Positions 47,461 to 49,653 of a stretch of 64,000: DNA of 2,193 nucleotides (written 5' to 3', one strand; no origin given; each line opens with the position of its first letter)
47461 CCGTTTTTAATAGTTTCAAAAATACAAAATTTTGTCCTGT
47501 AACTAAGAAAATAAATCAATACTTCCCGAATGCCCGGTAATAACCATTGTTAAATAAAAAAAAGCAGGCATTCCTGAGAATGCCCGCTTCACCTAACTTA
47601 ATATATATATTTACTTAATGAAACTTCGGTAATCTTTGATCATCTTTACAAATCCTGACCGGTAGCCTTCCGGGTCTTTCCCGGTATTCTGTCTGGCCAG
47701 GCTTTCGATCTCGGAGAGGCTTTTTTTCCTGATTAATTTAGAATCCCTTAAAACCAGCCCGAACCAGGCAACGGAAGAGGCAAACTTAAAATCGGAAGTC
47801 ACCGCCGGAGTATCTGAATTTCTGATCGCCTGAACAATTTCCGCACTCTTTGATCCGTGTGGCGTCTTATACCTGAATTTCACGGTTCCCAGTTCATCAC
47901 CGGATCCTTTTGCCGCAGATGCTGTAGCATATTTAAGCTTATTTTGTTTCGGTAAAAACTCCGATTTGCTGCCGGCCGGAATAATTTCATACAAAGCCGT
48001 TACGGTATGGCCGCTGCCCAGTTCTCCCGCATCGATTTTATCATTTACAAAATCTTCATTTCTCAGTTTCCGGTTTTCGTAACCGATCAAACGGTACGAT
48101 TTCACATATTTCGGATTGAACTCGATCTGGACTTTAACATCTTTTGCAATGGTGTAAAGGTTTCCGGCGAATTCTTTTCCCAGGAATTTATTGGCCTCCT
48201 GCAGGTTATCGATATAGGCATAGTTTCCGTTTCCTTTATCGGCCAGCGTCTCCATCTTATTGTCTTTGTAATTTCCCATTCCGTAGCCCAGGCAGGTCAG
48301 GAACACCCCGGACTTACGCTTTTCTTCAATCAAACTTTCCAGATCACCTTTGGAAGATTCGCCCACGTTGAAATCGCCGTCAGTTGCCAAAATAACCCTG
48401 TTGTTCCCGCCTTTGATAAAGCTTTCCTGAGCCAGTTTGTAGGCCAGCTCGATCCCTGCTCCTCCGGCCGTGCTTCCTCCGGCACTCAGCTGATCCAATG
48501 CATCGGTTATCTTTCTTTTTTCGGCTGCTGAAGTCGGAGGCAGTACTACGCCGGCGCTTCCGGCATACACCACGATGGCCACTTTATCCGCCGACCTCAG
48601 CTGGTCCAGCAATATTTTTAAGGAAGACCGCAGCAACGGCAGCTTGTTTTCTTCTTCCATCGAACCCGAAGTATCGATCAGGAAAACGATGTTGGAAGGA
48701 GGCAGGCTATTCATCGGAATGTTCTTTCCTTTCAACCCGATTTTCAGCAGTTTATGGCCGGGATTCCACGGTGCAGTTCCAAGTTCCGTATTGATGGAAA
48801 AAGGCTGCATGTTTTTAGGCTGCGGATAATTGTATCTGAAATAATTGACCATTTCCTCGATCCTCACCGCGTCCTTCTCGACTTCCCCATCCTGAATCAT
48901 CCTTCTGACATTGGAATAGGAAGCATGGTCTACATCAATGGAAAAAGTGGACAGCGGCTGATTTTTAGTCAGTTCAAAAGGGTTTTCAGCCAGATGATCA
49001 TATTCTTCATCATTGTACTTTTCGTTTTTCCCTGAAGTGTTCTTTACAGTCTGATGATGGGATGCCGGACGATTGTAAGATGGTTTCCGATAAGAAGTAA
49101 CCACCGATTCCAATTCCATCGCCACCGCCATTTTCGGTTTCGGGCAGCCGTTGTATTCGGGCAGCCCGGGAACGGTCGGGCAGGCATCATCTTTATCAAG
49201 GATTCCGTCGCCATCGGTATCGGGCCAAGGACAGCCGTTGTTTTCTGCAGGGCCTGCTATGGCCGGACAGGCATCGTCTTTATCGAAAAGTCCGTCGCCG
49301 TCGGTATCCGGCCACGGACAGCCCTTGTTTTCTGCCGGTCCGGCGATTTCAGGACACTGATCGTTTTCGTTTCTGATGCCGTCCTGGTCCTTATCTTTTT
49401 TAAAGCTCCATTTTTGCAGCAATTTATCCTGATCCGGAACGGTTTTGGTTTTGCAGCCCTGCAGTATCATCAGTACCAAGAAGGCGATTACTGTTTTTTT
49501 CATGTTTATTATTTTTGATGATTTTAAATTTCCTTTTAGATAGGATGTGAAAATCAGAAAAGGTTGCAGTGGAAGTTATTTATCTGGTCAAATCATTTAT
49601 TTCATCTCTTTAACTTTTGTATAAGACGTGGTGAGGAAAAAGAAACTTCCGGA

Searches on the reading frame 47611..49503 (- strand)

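Call 89: search_protein_families(library=pfam, proteins=[window:47611-49503:-], max_evalue=0.00001)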
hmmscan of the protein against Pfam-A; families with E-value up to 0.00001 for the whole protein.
window:47611-49503:- (630 aa): 6 families
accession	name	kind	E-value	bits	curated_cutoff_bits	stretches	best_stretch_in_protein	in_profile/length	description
PF12034.13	YfbK_C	-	3.9e-68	229.7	25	1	448-626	2-182/184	Uncharacterized protein YfbK, C-terminal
PF12450.13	vWF_A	-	8.2e-40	135.2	25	1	163-254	2-94/94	von Willebrand factor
PF00092.34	VWA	-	1.2e-20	74.9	23.8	1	271-436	1-167/174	von Willebrand factor type A domain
PF13519.12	VWA_2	-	6.5e-15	56.1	27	1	272-376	1-106/107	von Willebrand factor type A domain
PF02412.23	TSP_3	-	3.9e-10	39.7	25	0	36-56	14-34/36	Thrombospondin type 3 repeat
PF13768.12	VWA_3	-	1.6e-09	38.4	27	1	271-428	2-153/155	von Willebrand factor type A domain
